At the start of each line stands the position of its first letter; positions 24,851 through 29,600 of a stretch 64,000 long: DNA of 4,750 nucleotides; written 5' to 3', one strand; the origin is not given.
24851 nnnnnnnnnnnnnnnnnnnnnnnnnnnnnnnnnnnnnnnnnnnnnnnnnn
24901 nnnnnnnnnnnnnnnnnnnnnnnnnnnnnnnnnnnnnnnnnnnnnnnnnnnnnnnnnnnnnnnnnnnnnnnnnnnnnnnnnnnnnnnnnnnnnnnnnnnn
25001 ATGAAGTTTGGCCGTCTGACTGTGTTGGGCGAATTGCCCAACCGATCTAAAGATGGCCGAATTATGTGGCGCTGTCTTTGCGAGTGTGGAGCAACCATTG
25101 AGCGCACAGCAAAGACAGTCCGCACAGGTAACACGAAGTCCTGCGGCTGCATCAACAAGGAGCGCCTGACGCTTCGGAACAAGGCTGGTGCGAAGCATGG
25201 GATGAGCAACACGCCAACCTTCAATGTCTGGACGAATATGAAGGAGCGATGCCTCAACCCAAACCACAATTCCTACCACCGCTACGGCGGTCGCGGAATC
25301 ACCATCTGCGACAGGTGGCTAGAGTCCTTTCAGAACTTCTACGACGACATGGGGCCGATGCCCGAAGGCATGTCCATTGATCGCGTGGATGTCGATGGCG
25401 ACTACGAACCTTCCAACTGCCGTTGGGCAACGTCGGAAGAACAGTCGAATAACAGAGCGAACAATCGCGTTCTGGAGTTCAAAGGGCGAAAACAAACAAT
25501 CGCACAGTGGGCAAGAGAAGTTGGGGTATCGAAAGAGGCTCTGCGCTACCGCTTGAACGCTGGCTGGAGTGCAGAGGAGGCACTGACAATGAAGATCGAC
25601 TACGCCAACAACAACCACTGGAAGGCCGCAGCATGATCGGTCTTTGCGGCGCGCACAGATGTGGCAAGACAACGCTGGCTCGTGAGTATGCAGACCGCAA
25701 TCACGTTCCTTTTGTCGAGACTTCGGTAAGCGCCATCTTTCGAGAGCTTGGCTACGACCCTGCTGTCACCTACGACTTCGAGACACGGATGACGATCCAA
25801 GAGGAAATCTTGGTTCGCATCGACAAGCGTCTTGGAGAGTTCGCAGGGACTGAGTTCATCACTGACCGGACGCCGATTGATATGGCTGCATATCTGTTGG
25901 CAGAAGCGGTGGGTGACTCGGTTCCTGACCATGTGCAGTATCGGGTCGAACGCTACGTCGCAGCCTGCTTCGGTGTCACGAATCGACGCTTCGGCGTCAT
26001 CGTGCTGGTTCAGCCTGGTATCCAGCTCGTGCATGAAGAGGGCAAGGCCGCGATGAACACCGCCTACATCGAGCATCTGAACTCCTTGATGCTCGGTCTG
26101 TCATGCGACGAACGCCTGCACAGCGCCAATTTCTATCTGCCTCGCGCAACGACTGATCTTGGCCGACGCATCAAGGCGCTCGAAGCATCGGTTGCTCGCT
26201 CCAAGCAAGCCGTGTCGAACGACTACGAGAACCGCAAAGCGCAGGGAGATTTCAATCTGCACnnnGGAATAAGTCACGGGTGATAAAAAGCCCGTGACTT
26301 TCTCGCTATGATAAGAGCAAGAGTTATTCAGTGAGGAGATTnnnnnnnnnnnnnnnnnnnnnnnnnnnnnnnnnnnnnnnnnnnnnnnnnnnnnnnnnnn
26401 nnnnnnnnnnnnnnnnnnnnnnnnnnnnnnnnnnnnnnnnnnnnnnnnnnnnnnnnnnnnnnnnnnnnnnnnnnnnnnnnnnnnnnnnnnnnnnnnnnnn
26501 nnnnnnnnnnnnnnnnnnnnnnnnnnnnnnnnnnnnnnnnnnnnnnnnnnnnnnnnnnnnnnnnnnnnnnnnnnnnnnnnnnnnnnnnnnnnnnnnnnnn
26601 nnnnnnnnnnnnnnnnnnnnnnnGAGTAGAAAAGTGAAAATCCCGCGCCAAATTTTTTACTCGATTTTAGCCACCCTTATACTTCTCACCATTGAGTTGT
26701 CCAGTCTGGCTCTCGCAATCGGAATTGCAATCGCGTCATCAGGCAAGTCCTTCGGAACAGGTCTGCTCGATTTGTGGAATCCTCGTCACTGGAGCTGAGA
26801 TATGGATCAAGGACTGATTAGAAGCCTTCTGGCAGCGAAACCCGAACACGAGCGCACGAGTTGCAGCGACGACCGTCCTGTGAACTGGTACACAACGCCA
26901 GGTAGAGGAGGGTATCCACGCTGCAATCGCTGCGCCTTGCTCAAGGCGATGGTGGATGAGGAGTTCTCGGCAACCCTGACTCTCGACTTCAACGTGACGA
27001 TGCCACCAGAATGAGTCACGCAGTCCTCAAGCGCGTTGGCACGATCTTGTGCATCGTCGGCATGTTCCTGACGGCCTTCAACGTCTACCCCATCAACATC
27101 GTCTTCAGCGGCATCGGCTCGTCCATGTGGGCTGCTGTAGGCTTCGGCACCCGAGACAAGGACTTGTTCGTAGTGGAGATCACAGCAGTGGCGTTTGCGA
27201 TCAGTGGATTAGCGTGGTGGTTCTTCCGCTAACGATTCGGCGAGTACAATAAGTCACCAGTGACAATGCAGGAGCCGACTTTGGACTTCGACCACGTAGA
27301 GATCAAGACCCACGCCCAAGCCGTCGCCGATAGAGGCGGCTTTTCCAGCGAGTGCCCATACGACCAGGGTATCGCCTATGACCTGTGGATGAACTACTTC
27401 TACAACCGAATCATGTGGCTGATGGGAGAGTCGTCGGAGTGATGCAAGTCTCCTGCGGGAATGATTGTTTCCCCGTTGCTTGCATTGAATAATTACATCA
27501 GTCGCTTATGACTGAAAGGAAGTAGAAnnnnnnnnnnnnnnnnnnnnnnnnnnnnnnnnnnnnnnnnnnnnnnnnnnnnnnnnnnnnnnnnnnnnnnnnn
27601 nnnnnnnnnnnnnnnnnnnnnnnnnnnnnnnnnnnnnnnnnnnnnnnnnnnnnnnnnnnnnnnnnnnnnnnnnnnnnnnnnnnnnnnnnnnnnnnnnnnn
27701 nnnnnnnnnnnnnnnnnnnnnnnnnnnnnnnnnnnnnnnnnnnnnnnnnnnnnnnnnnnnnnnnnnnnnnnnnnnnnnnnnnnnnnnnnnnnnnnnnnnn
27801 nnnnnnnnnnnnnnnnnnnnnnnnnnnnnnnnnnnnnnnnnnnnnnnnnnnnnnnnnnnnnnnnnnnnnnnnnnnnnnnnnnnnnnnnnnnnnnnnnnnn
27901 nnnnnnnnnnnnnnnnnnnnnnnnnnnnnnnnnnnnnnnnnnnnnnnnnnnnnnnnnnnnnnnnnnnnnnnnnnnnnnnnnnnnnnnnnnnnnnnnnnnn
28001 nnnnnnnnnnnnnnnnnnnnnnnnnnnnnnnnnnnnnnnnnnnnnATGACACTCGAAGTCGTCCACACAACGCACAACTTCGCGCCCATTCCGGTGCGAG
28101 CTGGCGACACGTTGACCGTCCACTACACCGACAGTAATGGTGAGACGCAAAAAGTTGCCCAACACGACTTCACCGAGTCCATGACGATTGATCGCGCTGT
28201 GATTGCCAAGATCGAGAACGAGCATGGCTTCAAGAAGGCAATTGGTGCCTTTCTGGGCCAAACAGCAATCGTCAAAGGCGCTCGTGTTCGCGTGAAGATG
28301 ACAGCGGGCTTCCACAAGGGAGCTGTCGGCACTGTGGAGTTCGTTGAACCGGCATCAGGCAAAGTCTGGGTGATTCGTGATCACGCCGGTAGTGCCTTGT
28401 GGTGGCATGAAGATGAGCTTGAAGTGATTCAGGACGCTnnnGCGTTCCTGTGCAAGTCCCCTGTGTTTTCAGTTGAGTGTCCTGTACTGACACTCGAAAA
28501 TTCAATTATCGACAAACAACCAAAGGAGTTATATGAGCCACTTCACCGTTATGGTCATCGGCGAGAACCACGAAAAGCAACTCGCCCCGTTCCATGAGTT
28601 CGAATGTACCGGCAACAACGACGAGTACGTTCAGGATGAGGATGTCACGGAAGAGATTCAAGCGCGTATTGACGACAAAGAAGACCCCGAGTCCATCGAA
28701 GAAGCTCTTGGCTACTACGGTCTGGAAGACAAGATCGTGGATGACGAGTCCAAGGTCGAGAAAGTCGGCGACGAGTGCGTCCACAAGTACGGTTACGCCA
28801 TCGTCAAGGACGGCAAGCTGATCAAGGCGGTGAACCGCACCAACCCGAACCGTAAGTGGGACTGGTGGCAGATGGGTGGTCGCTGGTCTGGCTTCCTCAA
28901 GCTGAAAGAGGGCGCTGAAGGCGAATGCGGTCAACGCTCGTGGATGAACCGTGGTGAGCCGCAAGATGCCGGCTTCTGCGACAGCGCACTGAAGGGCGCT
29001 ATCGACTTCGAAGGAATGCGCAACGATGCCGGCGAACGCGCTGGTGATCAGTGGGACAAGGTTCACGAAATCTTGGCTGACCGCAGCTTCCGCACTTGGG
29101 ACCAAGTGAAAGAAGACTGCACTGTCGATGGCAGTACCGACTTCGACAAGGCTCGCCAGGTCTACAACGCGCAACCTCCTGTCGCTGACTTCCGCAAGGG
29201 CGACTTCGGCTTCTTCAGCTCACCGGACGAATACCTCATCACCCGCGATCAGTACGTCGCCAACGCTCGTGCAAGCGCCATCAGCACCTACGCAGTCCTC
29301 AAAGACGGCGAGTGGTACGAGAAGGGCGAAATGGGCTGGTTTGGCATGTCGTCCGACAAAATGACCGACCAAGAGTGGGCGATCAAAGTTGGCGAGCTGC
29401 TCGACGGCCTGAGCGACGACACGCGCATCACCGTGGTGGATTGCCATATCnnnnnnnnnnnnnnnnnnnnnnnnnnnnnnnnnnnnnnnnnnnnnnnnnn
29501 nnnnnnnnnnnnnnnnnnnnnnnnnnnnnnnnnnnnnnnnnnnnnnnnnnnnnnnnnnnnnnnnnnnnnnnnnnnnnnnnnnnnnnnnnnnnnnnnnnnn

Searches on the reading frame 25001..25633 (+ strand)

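Call 52: search_protein_families(library=pfam, proteins=[window:25001-25633:+], max_evalue=0.01)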
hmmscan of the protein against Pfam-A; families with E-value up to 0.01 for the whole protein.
window:25001-25633:+ (211 aa): 0 families

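Call 53: search_protein_families(library=phrogs, proteins=[window:25001-25633:+], max_evalue=0.001)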
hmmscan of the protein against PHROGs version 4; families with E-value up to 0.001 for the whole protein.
window:25001-25633:+ (211 aa): 10 families
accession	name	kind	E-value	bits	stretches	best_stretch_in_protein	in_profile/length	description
phrog_374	-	DNA, RNA and nucleotide metabolism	4.8e-78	264.5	1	1-198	200-399/617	HNH endonuclease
phrog_3377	-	DNA, RNA and nucleotide metabolism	1.5e-60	205.5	1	64-204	5-146/196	HNH endonuclease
phrog_8790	-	DNA, RNA and nucleotide metabolism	1.7e-43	150.3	1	65-194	17-141/241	restriction endonuclease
phrog_2081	-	DNA, RNA and nucleotide metabolism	6.5e-32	112.2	1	38-186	66-237/433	HNH endonuclease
phrog_953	-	DNA, RNA and nucleotide metabolism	1.1e-18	68.7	1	64-149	215-302/420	HNH endonuclease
phrog_4578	-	DNA, RNA and nucleotide metabolism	1.1e-07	32.9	1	115-154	21-61/130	HNH endonuclease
phrog_28742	-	unknown function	3.2e-07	31.7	1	75-186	25-140/165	-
phrog_18493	-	unknown function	0.00013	23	1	2-64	64-122/136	-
phrog_22195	-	unknown function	0.00014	22.7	1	2-64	14-70/148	-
phrog_1065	-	unknown function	0.00018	22.5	1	165-205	107-148/192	-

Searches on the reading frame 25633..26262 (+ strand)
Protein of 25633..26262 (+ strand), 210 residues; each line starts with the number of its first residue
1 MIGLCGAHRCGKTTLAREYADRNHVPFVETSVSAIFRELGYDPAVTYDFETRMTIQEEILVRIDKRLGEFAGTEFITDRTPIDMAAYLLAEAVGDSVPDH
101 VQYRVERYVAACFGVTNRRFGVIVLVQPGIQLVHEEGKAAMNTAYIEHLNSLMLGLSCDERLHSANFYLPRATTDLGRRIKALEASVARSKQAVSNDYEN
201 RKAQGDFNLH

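Call 52: search_protein_families(library=pfam, proteins=[window:25633-26262:+], max_evalue=0.01)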
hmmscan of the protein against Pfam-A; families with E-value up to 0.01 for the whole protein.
window:25633-26262:+ (210 aa): 3 families
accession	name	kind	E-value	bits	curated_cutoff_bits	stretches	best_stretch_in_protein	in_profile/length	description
PF13521.12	AAA_28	-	7e-07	30.1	27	1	4-102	4-102/164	AAA domain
PF13238.12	AAA_18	-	0.00035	21.5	29.4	1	2-54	1-51/128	AAA domain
PF00004.35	AAA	-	0.0034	18.2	21.2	1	4-37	3-36/131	ATPase family associated with various cellular activities (AAA)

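Call 53: search_protein_families(library=phrogs, proteins=[window:25633-26262:+], max_evalue=0.001)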
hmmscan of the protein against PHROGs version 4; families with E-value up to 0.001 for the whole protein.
window:25633-26262:+ (210 aa): 2 families
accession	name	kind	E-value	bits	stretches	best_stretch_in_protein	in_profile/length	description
phrog_27744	-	unknown function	3.8e-08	34.5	1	3-44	4-45/55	-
phrog_2107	-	other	8.2e-05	23.4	1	2-87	6-99/201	thymidylate kinase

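Call 66: search_solved_structures(query=window:25633-26262:+, max_evalue=0.1)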
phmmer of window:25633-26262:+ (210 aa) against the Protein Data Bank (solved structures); distinct sequences matched with E-value up to 0.1: 0.

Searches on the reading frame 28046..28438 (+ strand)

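Call 52: search_protein_families(library=pfam, proteins=[window:28046-28438:+], max_evalue=0.01)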
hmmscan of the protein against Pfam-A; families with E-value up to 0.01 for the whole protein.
window:28046-28438:+ (131 aa): 0 families

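Call 53: search_protein_families(library=phrogs, proteins=[window:28046-28438:+], max_evalue=0.001)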
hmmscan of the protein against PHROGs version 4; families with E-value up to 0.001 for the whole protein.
window:28046-28438:+ (131 aa): 1 family
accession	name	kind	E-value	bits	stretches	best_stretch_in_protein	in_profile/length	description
phrog_18640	-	unknown function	8.7e-14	52.5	1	76-127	57-107/111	-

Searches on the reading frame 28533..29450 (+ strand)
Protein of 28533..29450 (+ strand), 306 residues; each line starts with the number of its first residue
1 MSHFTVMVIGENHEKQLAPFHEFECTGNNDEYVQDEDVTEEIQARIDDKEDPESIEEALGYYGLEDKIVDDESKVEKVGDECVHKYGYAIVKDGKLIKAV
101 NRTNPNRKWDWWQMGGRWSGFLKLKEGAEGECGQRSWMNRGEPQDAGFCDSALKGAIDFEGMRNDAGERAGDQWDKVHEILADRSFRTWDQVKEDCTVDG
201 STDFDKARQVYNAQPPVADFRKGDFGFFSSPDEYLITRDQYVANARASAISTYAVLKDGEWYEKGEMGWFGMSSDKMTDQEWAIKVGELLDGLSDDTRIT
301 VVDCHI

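Call 52: search_protein_families(library=pfam, proteins=[window:28533-29450:+], max_evalue=0.01)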
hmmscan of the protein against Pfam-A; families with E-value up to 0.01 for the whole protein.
window:28533-29450:+ (306 aa): 0 families

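Call 53: search_protein_families(library=phrogs, proteins=[window:28533-29450:+], max_evalue=0.001)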
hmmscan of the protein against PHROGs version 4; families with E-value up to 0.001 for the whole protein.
window:28533-29450:+ (306 aa): 1 family
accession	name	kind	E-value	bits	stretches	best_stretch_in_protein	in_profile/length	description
phrog_10079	-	unknown function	2.4e-72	245.2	2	67-306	123-344/344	-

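Call 81: find_related_loci(query=A4, collection=viral_contigs, flank=5000)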
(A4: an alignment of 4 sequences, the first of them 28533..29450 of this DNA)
Query A4 (306 aa) in viral_contigs; peptide patterns used: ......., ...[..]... (x = any residue, [..] = any of these).
218 stretches matched a pattern; 15 encode a relative of the query (tblastn E <= 1e-3); 15 distinct loci.
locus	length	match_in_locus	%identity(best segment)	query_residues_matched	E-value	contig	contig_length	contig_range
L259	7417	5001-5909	62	1-306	2e-125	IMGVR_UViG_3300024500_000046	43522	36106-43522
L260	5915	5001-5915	61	1-304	2e-120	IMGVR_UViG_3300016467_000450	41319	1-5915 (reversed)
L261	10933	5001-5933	59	1-306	2e-107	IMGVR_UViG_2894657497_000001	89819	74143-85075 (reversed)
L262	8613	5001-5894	53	1-306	3e-100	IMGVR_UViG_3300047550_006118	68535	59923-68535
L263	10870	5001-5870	48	1-306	1e-85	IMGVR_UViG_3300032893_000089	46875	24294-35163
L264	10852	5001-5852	41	1-306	2e-71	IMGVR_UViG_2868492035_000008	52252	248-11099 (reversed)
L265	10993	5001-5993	39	1-306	2e-63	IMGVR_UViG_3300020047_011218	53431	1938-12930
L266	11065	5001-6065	48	1-306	5e-63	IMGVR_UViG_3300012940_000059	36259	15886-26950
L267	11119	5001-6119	40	1-306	9e-57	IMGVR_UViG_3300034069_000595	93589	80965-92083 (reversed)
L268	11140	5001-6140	40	1-306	1e-53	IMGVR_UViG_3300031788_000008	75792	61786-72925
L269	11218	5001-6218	41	1-306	1e-51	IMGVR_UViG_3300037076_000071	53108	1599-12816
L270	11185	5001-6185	39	1-306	4e-50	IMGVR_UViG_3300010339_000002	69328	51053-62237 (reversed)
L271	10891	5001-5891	33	1-306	3e-47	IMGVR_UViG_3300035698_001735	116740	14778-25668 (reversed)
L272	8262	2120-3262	41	1-306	2e-46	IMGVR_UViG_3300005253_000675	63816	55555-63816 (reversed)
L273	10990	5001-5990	33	1-306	2e-45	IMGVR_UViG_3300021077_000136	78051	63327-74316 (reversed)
